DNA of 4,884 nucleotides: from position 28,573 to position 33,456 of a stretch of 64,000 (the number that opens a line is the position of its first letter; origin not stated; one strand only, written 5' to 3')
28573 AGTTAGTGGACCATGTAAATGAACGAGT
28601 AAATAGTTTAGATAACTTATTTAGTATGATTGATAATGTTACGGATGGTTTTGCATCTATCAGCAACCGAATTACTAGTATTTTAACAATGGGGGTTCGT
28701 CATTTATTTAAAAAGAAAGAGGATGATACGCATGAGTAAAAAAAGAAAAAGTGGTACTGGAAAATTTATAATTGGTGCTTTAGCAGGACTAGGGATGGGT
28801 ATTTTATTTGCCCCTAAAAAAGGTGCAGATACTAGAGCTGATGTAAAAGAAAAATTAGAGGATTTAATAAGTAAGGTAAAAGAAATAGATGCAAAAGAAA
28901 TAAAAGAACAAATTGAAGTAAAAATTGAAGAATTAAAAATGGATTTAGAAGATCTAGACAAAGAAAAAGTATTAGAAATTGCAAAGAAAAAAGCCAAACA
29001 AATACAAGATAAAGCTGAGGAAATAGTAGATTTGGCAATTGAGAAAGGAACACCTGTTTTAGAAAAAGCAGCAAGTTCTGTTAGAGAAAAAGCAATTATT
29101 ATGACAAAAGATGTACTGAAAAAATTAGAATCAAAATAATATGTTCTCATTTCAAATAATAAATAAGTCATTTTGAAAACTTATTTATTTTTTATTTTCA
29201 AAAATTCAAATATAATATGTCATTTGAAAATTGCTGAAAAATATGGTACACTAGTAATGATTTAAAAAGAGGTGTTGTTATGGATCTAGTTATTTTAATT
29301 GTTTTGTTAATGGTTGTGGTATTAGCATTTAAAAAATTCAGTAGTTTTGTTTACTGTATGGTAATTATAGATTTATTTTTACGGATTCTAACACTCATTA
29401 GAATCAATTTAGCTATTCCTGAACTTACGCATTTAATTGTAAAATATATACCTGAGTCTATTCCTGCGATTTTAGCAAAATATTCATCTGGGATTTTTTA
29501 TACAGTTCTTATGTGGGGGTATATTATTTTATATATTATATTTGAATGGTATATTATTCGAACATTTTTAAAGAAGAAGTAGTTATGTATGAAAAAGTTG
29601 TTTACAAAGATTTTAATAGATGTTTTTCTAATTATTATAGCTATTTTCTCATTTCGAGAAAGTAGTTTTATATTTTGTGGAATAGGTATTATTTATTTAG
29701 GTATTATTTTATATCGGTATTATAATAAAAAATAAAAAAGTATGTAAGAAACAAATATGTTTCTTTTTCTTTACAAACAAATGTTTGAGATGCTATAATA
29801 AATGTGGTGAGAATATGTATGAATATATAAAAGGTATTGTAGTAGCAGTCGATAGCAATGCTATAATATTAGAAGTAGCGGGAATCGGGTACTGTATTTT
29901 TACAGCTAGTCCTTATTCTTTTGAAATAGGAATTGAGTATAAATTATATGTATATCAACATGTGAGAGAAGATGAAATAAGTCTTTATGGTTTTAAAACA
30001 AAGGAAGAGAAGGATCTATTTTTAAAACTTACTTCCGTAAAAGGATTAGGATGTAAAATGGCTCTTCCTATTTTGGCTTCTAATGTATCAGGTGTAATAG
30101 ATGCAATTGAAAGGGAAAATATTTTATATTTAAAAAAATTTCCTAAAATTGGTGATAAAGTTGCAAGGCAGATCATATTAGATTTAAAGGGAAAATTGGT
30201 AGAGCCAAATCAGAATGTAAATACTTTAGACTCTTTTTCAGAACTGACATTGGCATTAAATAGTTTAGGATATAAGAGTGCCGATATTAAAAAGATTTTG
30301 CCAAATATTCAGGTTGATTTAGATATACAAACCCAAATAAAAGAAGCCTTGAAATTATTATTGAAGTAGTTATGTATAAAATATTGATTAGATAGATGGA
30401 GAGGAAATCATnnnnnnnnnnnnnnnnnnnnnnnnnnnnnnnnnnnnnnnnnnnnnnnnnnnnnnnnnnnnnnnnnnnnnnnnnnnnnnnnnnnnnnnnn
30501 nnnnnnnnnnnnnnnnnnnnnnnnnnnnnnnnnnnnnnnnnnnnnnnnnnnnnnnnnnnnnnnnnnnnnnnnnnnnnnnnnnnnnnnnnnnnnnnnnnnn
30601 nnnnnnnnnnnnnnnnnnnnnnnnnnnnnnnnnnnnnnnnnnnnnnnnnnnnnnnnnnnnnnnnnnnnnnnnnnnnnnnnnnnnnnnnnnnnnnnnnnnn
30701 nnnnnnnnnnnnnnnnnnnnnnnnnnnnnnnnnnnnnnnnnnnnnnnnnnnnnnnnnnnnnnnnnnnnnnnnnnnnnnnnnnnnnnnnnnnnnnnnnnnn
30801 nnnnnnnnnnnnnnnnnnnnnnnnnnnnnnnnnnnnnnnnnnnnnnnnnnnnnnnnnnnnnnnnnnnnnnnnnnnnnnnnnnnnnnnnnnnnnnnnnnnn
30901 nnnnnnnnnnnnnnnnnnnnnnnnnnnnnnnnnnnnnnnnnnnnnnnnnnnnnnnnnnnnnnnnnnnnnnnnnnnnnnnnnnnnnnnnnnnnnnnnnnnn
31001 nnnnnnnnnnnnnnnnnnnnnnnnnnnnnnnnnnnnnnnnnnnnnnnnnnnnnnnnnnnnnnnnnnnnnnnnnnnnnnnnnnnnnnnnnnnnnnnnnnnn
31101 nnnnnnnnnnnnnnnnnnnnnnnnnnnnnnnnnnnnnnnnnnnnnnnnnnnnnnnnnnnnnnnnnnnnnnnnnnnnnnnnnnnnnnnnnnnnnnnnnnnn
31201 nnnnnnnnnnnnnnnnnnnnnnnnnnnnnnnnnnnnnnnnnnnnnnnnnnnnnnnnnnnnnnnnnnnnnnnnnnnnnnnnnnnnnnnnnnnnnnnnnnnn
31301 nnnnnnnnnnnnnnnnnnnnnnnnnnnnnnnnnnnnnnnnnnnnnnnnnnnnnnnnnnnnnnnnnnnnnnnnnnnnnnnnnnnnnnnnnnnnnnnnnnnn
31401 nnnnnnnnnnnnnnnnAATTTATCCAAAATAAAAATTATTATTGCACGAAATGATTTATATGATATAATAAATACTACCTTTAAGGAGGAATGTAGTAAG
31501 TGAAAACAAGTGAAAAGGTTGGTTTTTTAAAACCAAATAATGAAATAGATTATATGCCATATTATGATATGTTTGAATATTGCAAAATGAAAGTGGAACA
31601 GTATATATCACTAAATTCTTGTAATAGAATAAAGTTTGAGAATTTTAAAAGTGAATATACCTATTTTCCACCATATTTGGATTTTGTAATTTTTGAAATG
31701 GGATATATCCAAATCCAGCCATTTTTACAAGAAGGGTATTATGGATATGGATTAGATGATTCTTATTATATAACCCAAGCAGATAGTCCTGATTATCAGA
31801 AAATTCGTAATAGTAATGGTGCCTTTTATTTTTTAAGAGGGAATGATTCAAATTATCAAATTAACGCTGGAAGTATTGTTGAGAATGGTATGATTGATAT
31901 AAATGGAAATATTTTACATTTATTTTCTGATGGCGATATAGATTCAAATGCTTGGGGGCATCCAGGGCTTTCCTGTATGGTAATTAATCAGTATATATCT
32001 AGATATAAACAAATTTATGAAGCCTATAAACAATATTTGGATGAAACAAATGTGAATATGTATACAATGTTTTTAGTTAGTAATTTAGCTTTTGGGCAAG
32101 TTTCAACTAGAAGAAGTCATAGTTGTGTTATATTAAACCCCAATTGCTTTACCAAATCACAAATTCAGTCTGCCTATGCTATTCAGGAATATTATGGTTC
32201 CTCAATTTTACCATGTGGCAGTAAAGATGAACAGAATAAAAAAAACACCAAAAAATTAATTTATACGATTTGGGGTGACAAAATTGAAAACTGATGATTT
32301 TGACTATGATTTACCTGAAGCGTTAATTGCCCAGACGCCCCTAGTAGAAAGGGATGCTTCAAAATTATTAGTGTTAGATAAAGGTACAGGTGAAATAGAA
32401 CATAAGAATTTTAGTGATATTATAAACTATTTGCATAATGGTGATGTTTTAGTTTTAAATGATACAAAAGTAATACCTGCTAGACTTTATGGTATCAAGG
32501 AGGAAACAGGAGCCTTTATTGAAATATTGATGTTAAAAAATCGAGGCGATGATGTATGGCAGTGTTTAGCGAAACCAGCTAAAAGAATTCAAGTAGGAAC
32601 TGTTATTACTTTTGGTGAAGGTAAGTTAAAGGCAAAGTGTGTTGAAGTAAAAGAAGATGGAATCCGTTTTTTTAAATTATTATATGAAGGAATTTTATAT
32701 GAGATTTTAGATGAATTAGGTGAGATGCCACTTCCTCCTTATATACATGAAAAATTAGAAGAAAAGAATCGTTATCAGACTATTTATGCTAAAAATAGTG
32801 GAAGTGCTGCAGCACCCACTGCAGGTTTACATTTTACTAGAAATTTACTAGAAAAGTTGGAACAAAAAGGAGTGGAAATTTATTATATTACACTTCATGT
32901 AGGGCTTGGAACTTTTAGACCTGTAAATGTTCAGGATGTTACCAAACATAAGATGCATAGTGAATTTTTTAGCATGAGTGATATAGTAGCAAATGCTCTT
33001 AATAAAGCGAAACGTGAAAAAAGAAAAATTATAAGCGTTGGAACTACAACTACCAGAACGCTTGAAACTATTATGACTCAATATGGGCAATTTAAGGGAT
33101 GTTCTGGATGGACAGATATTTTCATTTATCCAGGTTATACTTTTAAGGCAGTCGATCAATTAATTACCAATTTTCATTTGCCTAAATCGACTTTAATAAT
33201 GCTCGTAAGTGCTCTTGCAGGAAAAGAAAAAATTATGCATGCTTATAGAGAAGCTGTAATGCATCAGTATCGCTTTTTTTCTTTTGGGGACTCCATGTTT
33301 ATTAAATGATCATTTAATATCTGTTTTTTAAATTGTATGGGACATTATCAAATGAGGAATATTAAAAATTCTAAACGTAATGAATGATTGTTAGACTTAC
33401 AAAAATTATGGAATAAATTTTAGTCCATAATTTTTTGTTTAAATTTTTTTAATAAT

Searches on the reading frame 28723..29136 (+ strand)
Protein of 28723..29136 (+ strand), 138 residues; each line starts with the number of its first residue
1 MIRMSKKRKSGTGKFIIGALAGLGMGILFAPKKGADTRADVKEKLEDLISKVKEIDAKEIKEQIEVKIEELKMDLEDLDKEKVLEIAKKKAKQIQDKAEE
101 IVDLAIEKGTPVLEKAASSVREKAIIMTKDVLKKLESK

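Call 52: search_protein_families(library=pfam, proteins=[window:28723-29136:+], max_evalue=0.0001)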
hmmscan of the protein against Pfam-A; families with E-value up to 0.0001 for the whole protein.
window:28723-29136:+ (138 aa): 1 family
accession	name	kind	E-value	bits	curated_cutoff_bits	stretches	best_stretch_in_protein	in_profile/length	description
PF12732.12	YtxH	-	2.4e-15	57.2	37.5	1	14-74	3-69/71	YtxH-like protein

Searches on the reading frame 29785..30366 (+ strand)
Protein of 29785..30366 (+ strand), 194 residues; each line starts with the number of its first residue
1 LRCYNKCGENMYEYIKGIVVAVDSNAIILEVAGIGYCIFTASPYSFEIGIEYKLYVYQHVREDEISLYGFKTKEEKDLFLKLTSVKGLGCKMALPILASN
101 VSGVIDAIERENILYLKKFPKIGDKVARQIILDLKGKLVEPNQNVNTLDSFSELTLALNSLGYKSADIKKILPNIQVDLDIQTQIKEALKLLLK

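Call 50: search_protein_families(library=pfam, proteins=[window:29785-30366:+], max_evalue=0.0001)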
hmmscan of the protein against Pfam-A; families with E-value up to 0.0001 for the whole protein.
window:29785-30366:+ (194 aa): 3 families
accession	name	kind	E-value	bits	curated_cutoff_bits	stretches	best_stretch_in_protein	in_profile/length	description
PF01330.27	RuvA_N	-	3e-18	66.1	23.6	1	11-69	1-61/61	RuvA N terminal domain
PF07499.19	RuvA_C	-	7.4e-10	39.6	24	1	152-192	4-46/47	RuvA, C-terminal domain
PF14520.12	HHH_5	-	1.2e-08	35.7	27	1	79-135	1-56/57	Helix-hairpin-helix domain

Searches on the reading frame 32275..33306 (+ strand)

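Call 51: search_protein_families(library=pfam, proteins=[window:32275-33306:+], max_evalue=0.0001)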
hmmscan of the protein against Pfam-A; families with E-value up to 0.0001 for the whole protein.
window:32275-33306:+ (344 aa): 1 family
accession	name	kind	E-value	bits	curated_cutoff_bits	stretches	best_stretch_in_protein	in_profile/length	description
PF02547.20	Queuosine_synth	-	1.2e-140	468.6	25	1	7-343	2-322/322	Queuosine biosynthesis protein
